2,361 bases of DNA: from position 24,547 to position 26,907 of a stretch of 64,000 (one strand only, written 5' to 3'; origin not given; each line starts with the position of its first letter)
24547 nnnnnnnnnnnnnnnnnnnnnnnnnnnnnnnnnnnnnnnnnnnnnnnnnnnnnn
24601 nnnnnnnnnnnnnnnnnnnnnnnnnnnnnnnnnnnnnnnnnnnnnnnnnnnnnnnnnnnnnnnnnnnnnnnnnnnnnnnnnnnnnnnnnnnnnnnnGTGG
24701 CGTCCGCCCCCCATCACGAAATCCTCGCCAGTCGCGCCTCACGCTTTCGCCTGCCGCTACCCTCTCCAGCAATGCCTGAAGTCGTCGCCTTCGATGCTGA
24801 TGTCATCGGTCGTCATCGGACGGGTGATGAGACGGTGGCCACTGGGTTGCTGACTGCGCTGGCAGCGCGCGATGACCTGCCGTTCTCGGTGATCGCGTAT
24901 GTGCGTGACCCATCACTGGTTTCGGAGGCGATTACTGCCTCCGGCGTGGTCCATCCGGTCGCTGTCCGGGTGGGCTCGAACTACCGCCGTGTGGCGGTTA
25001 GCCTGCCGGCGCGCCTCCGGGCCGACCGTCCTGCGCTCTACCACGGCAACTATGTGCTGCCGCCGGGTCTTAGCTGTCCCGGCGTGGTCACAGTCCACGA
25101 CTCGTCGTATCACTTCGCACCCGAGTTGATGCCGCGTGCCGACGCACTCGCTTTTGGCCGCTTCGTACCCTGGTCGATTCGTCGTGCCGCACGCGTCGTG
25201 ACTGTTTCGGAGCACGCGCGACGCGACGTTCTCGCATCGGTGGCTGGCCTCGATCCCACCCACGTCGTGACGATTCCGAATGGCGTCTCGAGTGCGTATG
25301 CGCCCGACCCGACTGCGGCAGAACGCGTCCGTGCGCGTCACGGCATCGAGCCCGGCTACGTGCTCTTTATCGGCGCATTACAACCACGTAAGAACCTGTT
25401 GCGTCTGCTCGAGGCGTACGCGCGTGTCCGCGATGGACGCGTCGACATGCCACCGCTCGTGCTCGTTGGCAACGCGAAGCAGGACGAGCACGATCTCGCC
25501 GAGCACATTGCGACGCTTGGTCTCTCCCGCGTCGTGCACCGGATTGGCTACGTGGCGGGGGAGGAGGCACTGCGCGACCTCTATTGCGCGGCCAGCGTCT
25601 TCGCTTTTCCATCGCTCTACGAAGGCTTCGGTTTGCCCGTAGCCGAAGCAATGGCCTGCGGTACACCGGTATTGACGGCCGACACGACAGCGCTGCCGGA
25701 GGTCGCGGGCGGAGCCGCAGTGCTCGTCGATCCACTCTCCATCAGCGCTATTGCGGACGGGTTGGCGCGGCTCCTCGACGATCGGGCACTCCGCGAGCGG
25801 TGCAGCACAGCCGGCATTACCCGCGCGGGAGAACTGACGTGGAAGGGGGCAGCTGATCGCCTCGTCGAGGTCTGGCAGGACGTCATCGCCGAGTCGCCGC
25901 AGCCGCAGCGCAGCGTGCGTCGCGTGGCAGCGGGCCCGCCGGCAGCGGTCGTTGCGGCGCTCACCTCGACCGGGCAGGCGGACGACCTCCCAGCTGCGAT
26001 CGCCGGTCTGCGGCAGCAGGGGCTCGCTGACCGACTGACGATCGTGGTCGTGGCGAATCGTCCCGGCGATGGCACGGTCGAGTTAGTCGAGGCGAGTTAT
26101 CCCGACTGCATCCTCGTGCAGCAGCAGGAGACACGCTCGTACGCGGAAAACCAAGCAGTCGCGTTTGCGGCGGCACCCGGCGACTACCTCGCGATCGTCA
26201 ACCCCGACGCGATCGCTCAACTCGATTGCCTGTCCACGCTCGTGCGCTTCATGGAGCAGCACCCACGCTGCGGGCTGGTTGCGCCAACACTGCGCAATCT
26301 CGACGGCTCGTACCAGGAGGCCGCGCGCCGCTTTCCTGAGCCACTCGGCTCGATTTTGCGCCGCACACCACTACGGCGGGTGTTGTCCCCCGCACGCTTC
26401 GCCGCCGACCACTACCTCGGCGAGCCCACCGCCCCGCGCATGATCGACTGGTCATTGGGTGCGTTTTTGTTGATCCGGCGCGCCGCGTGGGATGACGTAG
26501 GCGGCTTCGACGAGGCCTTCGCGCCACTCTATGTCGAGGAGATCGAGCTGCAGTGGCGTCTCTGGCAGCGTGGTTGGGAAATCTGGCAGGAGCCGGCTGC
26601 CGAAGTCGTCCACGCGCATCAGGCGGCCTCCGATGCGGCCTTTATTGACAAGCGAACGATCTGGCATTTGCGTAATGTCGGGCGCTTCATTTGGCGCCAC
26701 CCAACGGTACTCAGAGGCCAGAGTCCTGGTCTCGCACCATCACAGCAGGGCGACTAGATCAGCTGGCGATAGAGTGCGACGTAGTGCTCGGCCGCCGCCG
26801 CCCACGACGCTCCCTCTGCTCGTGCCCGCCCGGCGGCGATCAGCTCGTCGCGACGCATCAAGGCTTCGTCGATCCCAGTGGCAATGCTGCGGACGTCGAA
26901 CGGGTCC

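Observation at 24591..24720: Archetype of a ~130-nt double-palindrome intergenic element (family A)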

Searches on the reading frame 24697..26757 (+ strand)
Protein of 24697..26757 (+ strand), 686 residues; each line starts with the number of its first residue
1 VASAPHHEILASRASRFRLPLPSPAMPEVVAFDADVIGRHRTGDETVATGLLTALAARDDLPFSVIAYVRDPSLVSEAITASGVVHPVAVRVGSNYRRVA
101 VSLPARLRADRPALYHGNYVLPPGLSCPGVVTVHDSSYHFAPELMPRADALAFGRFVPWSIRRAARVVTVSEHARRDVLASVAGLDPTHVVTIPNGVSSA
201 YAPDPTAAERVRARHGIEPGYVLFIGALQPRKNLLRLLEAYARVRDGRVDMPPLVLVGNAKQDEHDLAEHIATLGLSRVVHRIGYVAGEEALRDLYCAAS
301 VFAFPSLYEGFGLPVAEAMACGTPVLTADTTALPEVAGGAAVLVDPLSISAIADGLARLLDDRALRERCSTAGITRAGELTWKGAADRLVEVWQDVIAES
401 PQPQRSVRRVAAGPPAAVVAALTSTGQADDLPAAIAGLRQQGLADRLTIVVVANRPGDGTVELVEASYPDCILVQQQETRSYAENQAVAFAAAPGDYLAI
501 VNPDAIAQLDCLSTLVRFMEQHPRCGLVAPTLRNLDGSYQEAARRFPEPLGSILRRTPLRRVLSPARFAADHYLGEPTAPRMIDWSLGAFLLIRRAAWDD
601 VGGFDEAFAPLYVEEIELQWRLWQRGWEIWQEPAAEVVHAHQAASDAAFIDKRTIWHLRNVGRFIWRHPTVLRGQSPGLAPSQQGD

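Call 10: search_protein_families(library=pfam, proteins=[window:24697-26757:+])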
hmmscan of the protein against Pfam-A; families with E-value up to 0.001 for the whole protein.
window:24697-26757:+ (686 aa): 8 families
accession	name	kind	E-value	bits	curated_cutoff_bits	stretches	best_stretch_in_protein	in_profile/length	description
PF00534.26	Glycos_transf_1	-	4.9e-33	114.5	26.4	1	214-374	8-170/172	Glycosyl transferases group 1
PF13692.12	Glyco_trans_1_4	-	8e-30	104.4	27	1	221-362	3-142/142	Glycosyl transferases group 1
PF20706.3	GT4-conflict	-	1.1e-13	51.4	26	1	162-331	145-314/385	Family 4 Glycosyltransferase in conflict systems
PF13641.12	Glyco_tranf_2_3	-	6.7e-12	46.3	27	1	445-650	29-222/230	Glycosyltransferase like family 2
PF13439.12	Glyco_transf_4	-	9.9e-12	45.7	28.5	1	43-198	3-167/170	Glycosyltransferase Family 4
PF00535.33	Glycos_transf_2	-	1.7e-10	41.5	23.3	1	428-544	10-128/168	Glycosyl transferase family 2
PF13524.12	Glyco_trans_1_2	-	3.3e-06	27.5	25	1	253-382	16-135/144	Glycosyl transferase-like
PF13506.12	Glyco_transf_21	-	0.00067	19.6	21.7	0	485-656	21-172/174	Glycosyl transferase family 21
